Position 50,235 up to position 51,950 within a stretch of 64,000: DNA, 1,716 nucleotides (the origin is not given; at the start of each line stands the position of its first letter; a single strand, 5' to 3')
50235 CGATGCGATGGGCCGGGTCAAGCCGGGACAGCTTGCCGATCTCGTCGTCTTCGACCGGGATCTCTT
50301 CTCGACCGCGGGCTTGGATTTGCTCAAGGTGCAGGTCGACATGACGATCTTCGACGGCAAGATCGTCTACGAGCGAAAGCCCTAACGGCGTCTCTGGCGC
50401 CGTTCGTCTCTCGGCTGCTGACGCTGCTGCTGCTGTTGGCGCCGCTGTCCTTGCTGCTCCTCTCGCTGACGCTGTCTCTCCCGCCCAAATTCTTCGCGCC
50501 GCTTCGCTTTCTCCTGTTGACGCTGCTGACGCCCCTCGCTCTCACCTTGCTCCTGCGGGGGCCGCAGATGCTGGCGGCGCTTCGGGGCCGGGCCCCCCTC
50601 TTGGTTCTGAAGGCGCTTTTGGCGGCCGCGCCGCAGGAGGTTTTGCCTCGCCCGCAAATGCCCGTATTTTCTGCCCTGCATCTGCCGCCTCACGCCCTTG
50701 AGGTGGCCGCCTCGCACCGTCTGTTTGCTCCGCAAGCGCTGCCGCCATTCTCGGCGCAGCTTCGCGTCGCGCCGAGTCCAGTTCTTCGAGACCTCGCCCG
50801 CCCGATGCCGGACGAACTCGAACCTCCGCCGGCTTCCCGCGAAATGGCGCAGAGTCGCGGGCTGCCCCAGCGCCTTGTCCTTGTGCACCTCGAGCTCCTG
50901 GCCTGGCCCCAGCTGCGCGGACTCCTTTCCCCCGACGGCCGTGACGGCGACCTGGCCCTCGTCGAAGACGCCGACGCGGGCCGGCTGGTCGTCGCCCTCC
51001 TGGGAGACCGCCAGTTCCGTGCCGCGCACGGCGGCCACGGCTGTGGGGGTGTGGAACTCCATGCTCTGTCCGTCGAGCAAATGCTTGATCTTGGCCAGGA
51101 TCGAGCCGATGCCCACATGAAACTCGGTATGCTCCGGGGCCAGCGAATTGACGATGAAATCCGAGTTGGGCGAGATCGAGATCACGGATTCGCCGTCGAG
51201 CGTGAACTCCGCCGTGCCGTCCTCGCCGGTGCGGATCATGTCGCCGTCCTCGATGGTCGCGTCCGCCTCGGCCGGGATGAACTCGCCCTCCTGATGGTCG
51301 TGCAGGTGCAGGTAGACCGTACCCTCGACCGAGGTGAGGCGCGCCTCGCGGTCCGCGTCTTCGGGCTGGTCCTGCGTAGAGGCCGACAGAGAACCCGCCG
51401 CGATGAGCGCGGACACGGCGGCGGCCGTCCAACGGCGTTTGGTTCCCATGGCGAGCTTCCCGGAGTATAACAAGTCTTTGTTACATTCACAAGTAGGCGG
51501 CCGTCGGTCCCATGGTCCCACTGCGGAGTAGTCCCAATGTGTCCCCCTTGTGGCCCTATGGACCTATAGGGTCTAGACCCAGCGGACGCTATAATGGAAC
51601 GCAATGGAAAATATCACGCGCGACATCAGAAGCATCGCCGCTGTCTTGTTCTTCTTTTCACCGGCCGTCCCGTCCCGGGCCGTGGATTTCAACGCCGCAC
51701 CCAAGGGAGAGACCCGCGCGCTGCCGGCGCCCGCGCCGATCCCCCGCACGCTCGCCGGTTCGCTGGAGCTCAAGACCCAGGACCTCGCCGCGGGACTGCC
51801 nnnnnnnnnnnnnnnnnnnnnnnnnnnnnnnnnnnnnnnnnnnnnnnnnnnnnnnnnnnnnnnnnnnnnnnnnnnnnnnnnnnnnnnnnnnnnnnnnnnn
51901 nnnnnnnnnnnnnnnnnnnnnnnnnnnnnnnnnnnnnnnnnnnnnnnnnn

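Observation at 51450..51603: Divergent FecR / ATP-grasp promoter region packed with palindromes, with a -10 box abutting the ATG (leaderless candidate)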

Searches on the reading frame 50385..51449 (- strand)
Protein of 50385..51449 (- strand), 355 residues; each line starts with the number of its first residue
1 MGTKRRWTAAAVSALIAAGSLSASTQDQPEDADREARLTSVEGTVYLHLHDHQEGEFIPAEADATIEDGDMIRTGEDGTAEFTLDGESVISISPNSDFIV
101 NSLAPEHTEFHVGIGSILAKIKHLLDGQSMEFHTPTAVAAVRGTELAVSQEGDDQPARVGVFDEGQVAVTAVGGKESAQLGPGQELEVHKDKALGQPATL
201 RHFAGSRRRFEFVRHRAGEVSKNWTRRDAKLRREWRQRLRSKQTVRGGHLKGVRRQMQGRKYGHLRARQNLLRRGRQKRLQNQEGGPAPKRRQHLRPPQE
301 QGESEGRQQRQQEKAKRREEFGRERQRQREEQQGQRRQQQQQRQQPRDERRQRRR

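Call 9: search_protein_families(library=pfam, proteins=[window:50385-51449:-], max_evalue=0.01)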
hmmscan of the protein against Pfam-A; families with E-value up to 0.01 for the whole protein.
window:50385-51449:- (355 aa): 1 family
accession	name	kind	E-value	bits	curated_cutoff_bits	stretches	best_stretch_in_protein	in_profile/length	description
PF04773.18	FecR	-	1.2e-09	39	24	1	71-163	2-93/97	FecR protein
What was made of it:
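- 50382..51449 (-): FecR-domain gene (355 aa from ATG 51449). It encodes a signal peptide, a FecR domain and an R/Q/E-rich tail. It is an exported protein, not an anti-sigma factor. Pfam FecR 1.2e-9, residues 71-163 (call 9).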

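Call 69: search_protein_families(library=ncbifam, proteins=[window:50385-51449:-], max_evalue=0.01)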
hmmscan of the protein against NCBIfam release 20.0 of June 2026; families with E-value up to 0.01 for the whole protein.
window:50385-51449:- (355 aa): 5 families
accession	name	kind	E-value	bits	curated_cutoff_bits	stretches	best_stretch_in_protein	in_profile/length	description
NF047849.1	Lsa33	exception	7.1e-14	51.7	420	1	26-174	21-169/310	surface adhesin Lsa33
NF047876.1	Lsa19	exception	2.1e-10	40.6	250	1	63-150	32-118/182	adhesin Lsa19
NF033165.1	lipo_LipL45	exception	1e-07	31.4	350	1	60-170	61-174/391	lipoprotein LipL45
NF047528.1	LIMLP_03685_anti-sigma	equivalog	2.4e-06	26.9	200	1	70-191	113-234/347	LIMLP_03685 family anti-sigma factor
NF033682.1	retention_LapA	subfamily_domain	0.00013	22.2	50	0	36-102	4-67/145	retention module-containing protein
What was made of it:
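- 50382..51449 (-): NCBIfam best hits are the Leptospira adhesins Lsa33/Lsa19/LipL45, below their cut-offs (call 69).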

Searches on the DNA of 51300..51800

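Call 12: search_rna_families(source=window, start=51300, end=51800, threshold=evalue, max_evalue=10)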
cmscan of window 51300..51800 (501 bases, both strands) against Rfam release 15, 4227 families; matches with E-value up to 10: 1.
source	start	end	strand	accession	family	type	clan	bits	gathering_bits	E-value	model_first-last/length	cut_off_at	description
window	51300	51356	-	RF00058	HgcF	Gene; snRNA; snoRNA; HACA-box;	-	11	70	3.7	1-55/168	3'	HgcF RNA (Pab35)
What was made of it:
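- On Cis-regulatory RNA (riboswitch / structured leader): Rfam E-value search of 51300-51800 returns only a chance snoRNA hit, E = 3.7 (call 12).
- No Rfam hit (call 12). No Rfam family matches (call 12).
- Tried and rejected: Nothing found (call 12).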
